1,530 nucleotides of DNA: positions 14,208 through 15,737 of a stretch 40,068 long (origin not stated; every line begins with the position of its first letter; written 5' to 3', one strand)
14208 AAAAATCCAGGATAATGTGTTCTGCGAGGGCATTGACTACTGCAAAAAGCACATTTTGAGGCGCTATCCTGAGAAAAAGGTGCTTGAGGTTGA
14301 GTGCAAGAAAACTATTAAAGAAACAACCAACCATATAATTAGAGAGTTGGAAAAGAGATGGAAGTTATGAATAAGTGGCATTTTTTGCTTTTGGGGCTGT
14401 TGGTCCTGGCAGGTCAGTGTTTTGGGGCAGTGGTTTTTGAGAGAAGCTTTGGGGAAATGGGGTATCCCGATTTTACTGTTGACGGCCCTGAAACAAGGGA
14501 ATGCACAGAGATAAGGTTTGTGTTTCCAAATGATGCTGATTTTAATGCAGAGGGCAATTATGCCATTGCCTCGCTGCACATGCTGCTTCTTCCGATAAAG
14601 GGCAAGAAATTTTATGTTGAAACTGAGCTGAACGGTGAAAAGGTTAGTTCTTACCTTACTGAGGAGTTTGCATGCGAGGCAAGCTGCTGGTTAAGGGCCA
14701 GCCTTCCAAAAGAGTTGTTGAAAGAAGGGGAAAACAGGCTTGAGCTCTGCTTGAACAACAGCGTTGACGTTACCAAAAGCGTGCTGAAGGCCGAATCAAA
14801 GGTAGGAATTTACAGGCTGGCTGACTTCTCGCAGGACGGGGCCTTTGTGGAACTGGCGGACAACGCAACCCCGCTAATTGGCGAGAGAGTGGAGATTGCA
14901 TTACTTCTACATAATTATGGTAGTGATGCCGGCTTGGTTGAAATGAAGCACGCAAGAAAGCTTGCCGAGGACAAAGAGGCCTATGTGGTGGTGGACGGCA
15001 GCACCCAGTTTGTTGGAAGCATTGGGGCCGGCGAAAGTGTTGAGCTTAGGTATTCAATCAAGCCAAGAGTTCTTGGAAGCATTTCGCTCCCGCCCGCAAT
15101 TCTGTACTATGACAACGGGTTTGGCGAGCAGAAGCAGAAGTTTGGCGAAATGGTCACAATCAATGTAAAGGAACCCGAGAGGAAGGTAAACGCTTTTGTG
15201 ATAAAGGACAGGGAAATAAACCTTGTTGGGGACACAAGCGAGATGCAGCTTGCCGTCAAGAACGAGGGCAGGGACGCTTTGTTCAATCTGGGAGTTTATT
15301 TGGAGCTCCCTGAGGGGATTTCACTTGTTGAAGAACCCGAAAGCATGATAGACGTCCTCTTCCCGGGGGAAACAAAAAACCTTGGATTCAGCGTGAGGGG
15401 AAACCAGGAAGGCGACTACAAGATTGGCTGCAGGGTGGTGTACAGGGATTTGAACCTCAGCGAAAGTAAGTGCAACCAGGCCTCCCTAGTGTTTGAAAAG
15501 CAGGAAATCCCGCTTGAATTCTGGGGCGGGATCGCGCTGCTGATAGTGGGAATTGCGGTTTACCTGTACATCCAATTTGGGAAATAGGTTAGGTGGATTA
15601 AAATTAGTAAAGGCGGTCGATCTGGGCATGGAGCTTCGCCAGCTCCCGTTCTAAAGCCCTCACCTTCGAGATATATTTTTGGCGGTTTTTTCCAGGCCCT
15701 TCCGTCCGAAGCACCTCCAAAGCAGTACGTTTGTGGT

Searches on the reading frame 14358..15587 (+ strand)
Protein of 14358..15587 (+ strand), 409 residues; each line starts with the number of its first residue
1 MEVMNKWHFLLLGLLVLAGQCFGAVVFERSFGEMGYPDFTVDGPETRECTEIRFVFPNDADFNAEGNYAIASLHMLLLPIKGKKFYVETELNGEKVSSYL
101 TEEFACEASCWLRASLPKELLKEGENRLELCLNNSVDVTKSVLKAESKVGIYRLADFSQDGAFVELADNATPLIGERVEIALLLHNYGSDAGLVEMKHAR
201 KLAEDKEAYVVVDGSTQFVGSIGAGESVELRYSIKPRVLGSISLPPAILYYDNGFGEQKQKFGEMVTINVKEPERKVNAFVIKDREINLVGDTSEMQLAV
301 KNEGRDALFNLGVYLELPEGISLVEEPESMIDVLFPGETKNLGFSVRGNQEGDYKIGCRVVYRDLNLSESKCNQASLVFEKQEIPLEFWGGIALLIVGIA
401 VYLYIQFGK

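Call 38: search_protein_families(library=pfam, proteins=[window:14358-15587:+], max_evalue=0.001)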
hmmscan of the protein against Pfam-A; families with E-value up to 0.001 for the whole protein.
window:14358-15587:+ (409 aa): 2 families
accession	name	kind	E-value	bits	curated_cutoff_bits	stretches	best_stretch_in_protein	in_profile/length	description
PF10633.15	NPCBM_assoc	-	0.00073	20.1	24.4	0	291-348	4-60/78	NPCBM-associated, NEW3 domain of alpha-galactosidase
PF07705.17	CARDB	-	0.00097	19.8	22.7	0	290-360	17-83/101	CARDB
